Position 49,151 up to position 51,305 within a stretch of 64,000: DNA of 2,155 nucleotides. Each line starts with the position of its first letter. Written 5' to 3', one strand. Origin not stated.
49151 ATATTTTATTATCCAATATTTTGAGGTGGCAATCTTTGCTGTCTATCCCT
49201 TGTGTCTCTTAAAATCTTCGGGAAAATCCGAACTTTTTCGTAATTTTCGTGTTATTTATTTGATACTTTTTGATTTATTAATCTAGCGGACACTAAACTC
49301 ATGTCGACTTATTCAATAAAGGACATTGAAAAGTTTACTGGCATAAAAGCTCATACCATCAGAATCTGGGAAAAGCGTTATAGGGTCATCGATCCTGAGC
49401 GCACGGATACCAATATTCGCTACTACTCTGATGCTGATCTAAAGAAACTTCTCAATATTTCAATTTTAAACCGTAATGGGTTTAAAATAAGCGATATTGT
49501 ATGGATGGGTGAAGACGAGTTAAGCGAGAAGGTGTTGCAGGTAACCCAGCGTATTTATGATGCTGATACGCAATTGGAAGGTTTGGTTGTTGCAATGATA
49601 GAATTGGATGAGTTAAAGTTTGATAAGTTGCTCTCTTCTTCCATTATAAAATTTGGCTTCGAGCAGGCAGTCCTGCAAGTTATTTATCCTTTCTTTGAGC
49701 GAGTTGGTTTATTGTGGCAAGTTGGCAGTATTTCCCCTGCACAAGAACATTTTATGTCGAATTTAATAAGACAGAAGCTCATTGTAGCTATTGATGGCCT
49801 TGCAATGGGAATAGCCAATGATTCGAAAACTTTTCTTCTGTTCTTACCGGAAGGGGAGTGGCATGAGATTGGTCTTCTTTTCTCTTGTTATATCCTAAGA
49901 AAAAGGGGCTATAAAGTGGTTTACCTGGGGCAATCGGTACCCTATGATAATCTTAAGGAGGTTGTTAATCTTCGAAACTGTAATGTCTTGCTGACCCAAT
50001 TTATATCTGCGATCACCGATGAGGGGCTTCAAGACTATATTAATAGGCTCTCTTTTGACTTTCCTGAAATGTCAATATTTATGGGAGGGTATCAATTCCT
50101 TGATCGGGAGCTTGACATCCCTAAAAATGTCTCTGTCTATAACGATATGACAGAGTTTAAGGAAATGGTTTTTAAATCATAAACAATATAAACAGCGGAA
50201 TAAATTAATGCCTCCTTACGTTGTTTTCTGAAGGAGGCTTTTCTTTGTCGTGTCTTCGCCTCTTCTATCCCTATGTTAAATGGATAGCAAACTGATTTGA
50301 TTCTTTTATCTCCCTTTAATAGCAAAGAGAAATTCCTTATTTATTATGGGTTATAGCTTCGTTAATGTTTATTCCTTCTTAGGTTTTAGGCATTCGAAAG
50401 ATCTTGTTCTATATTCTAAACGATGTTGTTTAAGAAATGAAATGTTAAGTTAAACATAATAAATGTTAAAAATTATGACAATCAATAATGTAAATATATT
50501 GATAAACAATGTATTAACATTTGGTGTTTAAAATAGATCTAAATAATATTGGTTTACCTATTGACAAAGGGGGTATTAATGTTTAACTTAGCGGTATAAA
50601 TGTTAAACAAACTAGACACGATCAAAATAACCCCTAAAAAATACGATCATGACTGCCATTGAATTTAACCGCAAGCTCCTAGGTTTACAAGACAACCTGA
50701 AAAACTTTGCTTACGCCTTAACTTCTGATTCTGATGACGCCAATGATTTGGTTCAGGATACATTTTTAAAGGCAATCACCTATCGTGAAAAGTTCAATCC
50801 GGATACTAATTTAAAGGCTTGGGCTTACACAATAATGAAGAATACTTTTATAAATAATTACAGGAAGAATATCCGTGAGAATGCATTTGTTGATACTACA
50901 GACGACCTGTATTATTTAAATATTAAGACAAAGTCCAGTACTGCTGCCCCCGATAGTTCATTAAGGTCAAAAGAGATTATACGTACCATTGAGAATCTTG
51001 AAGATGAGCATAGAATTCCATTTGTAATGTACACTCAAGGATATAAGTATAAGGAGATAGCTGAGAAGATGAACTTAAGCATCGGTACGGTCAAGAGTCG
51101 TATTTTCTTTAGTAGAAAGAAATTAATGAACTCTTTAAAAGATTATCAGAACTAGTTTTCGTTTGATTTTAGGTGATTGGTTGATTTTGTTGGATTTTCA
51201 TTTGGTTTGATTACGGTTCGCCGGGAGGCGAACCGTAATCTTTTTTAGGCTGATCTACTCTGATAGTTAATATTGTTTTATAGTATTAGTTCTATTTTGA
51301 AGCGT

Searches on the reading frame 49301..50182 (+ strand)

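Call 79: search_protein_families(library=pfam, proteins=[window:49301-50182:+], max_evalue=0.00001)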
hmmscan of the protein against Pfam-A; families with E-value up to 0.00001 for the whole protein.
window:49301-50182:+ (293 aa): 3 families
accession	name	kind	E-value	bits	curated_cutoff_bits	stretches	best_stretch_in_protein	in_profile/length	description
PF13411.12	MerR_1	-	9.7e-15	54.9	21.6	1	4-66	1-62/69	MerR HTH family regulatory protein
PF02607.22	B12-binding_2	-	8.1e-10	39.2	23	1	92-160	2-70/74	B12 binding domain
PF00376.29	MerR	-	2.2e-08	34.2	28.2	1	5-42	1-38/38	MerR family regulatory protein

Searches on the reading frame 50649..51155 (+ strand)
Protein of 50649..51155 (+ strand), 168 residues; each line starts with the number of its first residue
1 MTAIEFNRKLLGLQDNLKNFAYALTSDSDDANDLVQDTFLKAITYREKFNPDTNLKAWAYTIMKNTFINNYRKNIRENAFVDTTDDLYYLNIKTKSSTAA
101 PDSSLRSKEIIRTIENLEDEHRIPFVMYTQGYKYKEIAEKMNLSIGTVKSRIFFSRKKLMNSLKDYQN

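Call 79: search_protein_families(library=pfam, proteins=[window:50649-51155:+], max_evalue=0.00001)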
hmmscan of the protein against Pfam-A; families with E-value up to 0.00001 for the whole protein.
window:50649-51155:+ (168 aa): 5 families
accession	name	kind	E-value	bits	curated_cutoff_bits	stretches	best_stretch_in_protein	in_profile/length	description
PF04542.20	Sigma70_r2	-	6.6e-17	61.5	24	1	14-74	6-68/71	Sigma-70 region 2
PF08281.18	Sigma70_r4_2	-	7.9e-14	51.5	25.7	1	108-159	2-54/54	Sigma-70, region 4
PF22029.2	PhyR_sigma2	-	1.1e-06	29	27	1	20-63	11-54/55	Sigma2 domain of PhyR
PF07638.17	Sigma70_ECF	-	3.5e-06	27.5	21.1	1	30-164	48-184/185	ECF sigma factor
PF04545.22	Sigma70_r4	-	7.4e-06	25.8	24.1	0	117-159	5-48/50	Sigma-70, region 4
